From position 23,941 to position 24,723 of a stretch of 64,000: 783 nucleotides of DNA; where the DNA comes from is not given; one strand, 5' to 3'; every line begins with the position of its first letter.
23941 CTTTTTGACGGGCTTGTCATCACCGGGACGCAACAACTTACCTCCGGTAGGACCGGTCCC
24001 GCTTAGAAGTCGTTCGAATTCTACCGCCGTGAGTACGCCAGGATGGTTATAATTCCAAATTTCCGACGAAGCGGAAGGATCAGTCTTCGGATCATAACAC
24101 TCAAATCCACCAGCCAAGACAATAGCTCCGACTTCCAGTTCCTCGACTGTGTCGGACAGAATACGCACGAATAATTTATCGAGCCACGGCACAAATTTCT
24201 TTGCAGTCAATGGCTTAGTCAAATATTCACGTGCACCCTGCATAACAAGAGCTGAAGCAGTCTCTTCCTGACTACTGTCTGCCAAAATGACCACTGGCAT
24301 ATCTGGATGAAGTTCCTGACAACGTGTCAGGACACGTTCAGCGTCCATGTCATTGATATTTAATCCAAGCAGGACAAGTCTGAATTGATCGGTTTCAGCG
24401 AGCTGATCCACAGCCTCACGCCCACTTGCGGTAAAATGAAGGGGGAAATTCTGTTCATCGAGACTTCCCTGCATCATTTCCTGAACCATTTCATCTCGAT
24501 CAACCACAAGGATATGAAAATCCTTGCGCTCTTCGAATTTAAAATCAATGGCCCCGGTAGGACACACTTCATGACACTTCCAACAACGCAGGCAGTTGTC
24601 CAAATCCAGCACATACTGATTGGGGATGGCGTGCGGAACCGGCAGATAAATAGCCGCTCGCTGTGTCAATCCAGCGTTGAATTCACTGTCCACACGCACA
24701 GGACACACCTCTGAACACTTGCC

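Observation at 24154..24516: CheY-like pseudo-receiver domain cleanly inserted into the HdrA fold of a giant HdrL-type protein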

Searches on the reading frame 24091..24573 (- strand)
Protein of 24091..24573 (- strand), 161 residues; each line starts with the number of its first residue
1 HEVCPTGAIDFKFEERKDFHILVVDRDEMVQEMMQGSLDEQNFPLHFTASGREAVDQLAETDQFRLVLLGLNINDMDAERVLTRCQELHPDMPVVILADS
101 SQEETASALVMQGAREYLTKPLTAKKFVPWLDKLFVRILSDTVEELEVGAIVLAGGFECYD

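Call 48: find_related_loci(query=A3, collection=genome_contigs, flank=10000)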
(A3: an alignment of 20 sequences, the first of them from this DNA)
Query A3 (161 aa) in genome_contigs; peptide patterns used: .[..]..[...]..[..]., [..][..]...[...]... (x = any residue, [..] = any of these).
600 stretches matched a pattern (row limit reached: there are more); 77 encode a relative of the query (tblastn E <= 1e-3); 77 distinct loci.
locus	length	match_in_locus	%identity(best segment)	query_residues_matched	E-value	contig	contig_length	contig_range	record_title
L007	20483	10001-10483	86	1-161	3e-93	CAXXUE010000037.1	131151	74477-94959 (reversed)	MAG: uncultured Pseudodesulfovibrio sp. isolate a8b379bf-f1df-4415-be07-3a291d9257f6 genome assembly, contig: contig_37,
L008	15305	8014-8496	73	1-161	1e-79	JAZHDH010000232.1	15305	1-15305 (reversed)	MAG: Pseudodesulfovibrio sp. isolate Bin21Zod NODE_482_length_15305_cov_276.618951, whole genome shotgun sequence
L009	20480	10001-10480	70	1-160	3e-76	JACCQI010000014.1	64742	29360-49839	MAG: Desulfovibrionaceae bacterium isolate MIC098Bin4 NODE_92_length_64742_cov_18.087127, whole genome shotgun sequence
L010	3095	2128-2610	72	1-161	3e-76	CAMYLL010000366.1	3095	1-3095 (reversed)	MAG: uncultured Pseudodesulfovibrio sp. isolate FCS_M_Desulfobacterota_19 genome assembly, contig: NODE_53215_length_309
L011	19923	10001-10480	71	1-160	4e-75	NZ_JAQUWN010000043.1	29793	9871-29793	MAG: Pseudodesulfovibrio sp. isolate STD2_191 NODE_5445_length_29793_cov_5.638340_Sandtown_D2, whole genome shotgun sequ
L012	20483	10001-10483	69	1-161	8e-75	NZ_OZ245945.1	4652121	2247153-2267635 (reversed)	MAG: Maridesulfovibrio sp. isolate 227629a5-9d24-4079-af3c-2046eb677fbc chromosome 1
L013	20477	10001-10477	70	2-160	1e-73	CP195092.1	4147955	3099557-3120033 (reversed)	Desulfovibrio caledoniensis strain lm2024 chromosome, complete genome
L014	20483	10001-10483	68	1-161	3e-73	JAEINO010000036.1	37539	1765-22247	MAG: Pseudodesulfovibrio sp. isolate MAG6 NODE_901_length_37539_cov_33.049410, whole genome shotgun sequence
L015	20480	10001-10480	70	1-160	5e-73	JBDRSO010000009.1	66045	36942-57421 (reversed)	MAG: Pseudomonadota bacterium isolate MEGAHIT-group-3.15 k141_126381, whole genome shotgun sequence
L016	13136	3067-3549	70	1-161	1e-71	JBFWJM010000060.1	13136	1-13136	MAG: Desulfovibrionaceae bacterium isolate CA_2019_NHSR_19 NODE_10089_length_13136_cov_3.547390_NHSR, whole genome shotg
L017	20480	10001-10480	71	2-161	5e-67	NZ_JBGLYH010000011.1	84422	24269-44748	Pseudodesulfovibrio karagichevae strain 9FUS NODE_11_length_84422_cov_64.877585, whole genome shotgun sequence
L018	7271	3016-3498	57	1-161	9e-58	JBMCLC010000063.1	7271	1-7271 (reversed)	MAG: Oceanidesulfovibrio sp. isolate D1M03_22 NODE_5985_length_7271_cov_4.024113, whole genome shotgun sequence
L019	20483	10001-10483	52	1-161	7e-55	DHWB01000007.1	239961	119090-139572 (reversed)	MAG TPA_asm: Desulfomicrobium sp. UBA5193 UBA5193_contig_59, whole genome shotgun sequence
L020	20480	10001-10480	58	1-160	1e-54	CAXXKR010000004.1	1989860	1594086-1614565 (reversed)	MAG: Desulfovibrionaceae bacterium isolate 13a355c6-41d9-40ac-acd2-aad2d687202c genome assembly, contig: contig_4, whole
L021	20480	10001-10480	53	1-160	6e-52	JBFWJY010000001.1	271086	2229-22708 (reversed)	MAG: Desulfomicrobium sp. isolate CA_2019_NHSR_3 NODE_81_length_271086_cov_40.247458_NHSR, whole genome shotgun sequence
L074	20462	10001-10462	34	2-156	2e-23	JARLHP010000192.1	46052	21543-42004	MAG: Syntrophobacteraceae bacterium isolate MAG_BA69 MetaBAT2_Bin_69_Anoxic_k141_1578033, whole genome shotgun sequence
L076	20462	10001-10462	34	2-156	9e-22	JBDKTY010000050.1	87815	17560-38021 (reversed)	MAG: Syntrophobacter sp. isolate 7_bin.95 c_000000202858, whole genome shotgun sequence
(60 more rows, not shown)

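Call 67: find_homologous_proteins(query=L076:9485-12904:+, max_evalue=1e-100)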
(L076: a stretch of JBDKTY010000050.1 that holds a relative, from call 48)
Query L076:9485-12904:+ (1140 aa): 3373 proteins with E <= 1e-100 among 8000 candidates; the best 120 are listed.
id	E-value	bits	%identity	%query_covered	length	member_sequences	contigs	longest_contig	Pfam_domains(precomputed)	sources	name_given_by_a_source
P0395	0.0e+0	2581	100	100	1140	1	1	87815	PF14697.12,PF13450.13,PF07992.21,PF12837.13,PF00070.34,PF03486.21,PF12798.13,PF13484.12,PF13534.12,PF13459.12,PF12800.13,PF00072.31,PF01266.31,PF00890.31,PF13738.13,PF25160.2,PF13237.12,PF17179.10,PF12838.13,PF01134.29,PF12831.14,PF01946.24,PF01593.31,PF12797.13,PF00037.33,PF01262.28,PF13183.12,PF13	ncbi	ncbi:MAG: response regulator [Syntrophobacter sp.]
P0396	0.0e+0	2279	87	100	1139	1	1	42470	PF14697.12,PF13450.13,PF07992.21,PF12837.13,PF00070.34,PF03486.21,PF12798.13,PF13484.12,PF13534.12,PF12800.13,PF00072.31,PF01266.31,PF00890.31,PF13738.13,PF25160.2,PF13237.12,PF17179.10,PF12838.13,PF13454.13,PF01134.29,PF12831.14,PF12797.13,PF00037.33,PF13183.12,PF13187.12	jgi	-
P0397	0.0e+0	2244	85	100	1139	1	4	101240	PF14697.12,PF13450.13,PF07992.21,PF12837.13,PF00070.34,PF03486.21,PF12798.13,PF13484.12,PF13534.12,PF12800.13,PF00072.31,PF01266.31,PF00890.31,PF13738.13,PF25160.2,PF13237.12,PF17179.10,PF12838.13,PF01134.29,PF12831.14,PF01946.24,PF12797.13,PF00037.33,PF13183.12,PF13187.12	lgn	-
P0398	0.0e+0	1955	74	100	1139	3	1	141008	PF14697.12,PF13450.13,PF07992.21,PF12837.13,PF00070.34,PF03486.21,PF13484.12,PF13534.12,PF13459.12,PF12800.13,PF00072.31,PF01266.31,PF00890.31,PF25160.2,PF13237.12,PF17179.10,PF12838.13,PF13454.13,PF01134.29,PF12831.14,PF12797.13,PF00037.33,PF01262.28,PF13183.12,PF13187.12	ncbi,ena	-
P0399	0.0e+0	1943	73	100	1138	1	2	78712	PF14697.12,PF13450.13,PF07992.21,PF12837.13,PF00070.34,PF03486.21,PF13484.12,PF13534.12,PF13459.12,PF12800.13,PF00072.31,PF01266.31,PF00890.31,PF13738.13,PF25160.2,PF13237.12,PF17179.10,PF12838.13,PF13454.13,PF01134.29,PF12831.14,PF01946.24,PF12797.13,PF00037.33,PF01262.28,PF13183.12,PF13187.12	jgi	jgi:heterodisulfide reductase subunit A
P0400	0.0e+0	1936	74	100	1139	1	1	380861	PF14697.12,PF13450.13,PF07992.21,PF12837.13,PF00070.34,PF03486.21,PF13484.12,PF13459.12,PF12800.13,PF00072.31,PF01266.31,PF00890.31,PF25160.2,PF13237.12,PF17179.10,PF12838.13,PF13454.13,PF01134.29,PF12831.14,PF12797.13,PF00037.33,PF01262.28,PF13183.12,PF13187.12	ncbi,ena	-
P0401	0.0e+0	1928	72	100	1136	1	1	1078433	PF14697.12,PF13450.13,PF07992.21,PF12837.13,PF00070.34,PF03486.21,PF13484.12,PF13459.12,PF12800.13,PF00072.31,PF01266.31,PF00890.31,PF13738.13,PF25160.2,PF13237.12,PF12838.13,PF13454.13,PF01134.29,PF12831.14,PF01946.24,PF12797.13,PF00037.33,PF01262.28,PF13183.12,PF13187.12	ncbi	ncbi:MAG: response regulator [Syntrophobacteraceae bacterium]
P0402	0.0e+0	1922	73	100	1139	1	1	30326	PF14697.12,PF17179.10,PF13450.13,PF07992.21,PF12837.13,PF00070.34,PF03486.21,PF13484.12,PF12838.13,PF13454.13,PF12800.13,PF00072.31,PF01134.29,PF12831.14,PF01266.31,PF12797.13,PF00890.31,PF00037.33,PF25160.2,PF13237.12,PF13187.12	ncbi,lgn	ncbi:MAG: response regulator [Syntrophobacteraceae bacterium]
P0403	0.0e+0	1921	73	100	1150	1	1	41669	PF14697.12,PF13450.13,PF07992.21,PF12837.13,PF00070.34,PF03486.21,PF13484.12,PF13459.12,PF12800.13,PF00072.31,PF01266.31,PF00890.31,PF25160.2,PF13237.12,PF17179.10,PF12838.13,PF13454.13,PF01134.29,PF12831.14,PF01946.24,PF01593.31,PF12797.13,PF00037.33,PF01262.28,PF13183.12,PF13187.12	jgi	jgi:heterodisulfide reductase subunit A2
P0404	0.0e+0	1903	71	100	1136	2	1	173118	PF14697.12,PF13450.13,PF07992.21,PF12837.13,PF00070.34,PF03486.21,PF13484.12,PF13534.12,PF13459.12,PF12800.13,PF00072.31,PF01266.31,PF00890.31,PF13738.13,PF25160.2,PF13237.12,PF12838.13,PF13454.13,PF01134.29,PF12831.14,PF01946.24,PF12797.13,PF00037.33,PF01262.28,PF13183.12,PF13187.12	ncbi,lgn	-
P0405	0.0e+0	1879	71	100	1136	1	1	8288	PF14697.12,PF13450.13,PF07992.21,PF12837.13,PF00070.34,PF03486.21,PF13484.12,PF13459.12,PF12800.13,PF00072.31,PF01266.31,PF00890.31,PF13738.13,PF25160.2,PF13237.12,PF17179.10,PF12838.13,PF13454.13,PF01134.29,PF12831.14,PF01946.24,PF12797.13,PF00037.33,PF01262.28,PF13183.12,PF13187.12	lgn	-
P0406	0.0e+0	1874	71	100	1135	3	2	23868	PF14697.12,PF17179.10,PF13450.13,PF07992.21,PF12837.13,PF00070.34,PF03486.21,PF12798.13,PF13484.12,PF12838.13,PF13534.12,PF12800.13,PF00072.31,PF01134.29,PF12831.14,PF01266.31,PF12797.13,PF00890.31,PF00037.33,PF25160.2,PF13237.12,PF13183.12,PF13187.12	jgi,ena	jgi:heterodisulfide reductase subunit A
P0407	0.0e+0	1872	71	100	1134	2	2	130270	PF14697.12,PF13450.13,PF07992.21,PF12837.13,PF00070.34,PF03486.21,PF13484.12,PF12838.13,PF13454.13,PF12800.13,PF00072.31,PF01134.29,PF12831.14,PF01946.24,PF01266.31,PF12797.13,PF00890.31,PF00037.33,PF13738.13,PF01262.28,PF13237.12,PF13183.12,PF13187.12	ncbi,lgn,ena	-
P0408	0.0e+0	1867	71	100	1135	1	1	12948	PF14697.12,PF13450.13,PF07992.21,PF12837.13,PF00070.34,PF03486.21,PF13484.12,PF13459.12,PF12800.13,PF00072.31,PF01266.31,PF00890.31,PF13738.13,PF25160.2,PF13237.12,PF17179.10,PF12838.13,PF13454.13,PF01134.29,PF12831.14,PF12797.13,PF00037.33,PF01262.28,PF13183.12,PF13187.12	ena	-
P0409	0.0e+0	1858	71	100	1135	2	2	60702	PF14697.12,PF13450.13,PF07992.21,PF12837.13,PF00070.34,PF03486.21,PF13484.12,PF13459.12,PF12800.13,PF00072.31,PF01266.31,PF00890.31,PF13738.13,PF25160.2,PF13237.12,PF17179.10,PF12838.13,PF13454.13,PF01134.29,PF12831.14,PF12797.13,PF00037.33,PF01262.28,PF13183.12,PF13187.12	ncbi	ncbi:MAG: response regulator [Syntrophobacteraceae bacterium]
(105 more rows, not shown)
